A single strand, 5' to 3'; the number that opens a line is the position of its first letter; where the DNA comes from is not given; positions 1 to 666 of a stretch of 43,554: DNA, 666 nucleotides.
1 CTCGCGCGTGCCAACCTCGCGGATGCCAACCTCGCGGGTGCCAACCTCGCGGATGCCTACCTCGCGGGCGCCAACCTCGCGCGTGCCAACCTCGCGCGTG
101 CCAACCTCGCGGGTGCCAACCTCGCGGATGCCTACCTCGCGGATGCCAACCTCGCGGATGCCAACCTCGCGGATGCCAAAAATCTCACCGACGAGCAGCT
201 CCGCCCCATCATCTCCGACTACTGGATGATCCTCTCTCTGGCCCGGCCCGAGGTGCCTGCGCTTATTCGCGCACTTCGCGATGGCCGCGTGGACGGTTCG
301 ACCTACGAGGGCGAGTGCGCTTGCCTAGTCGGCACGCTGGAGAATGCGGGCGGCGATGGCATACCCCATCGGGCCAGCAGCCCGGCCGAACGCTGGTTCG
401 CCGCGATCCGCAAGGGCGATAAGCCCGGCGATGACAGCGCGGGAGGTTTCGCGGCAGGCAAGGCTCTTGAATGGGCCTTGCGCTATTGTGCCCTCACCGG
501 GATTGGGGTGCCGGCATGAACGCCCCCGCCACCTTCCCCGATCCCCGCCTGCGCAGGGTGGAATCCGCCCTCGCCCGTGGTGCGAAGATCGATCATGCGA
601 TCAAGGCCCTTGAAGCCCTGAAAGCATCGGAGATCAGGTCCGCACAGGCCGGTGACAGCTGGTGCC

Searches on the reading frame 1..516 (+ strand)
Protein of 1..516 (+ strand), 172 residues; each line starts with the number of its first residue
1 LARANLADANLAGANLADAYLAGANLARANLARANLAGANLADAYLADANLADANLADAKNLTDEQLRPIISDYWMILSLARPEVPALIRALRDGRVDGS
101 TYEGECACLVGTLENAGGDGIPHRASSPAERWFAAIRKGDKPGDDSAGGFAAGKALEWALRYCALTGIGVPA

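Call 71: find_encoding_contigs(protein=window:1-516:+, flank=1000, max_places=5)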
Protein window:1-516:+ (172 aa): no gene with exactly this product is on record in the collection.
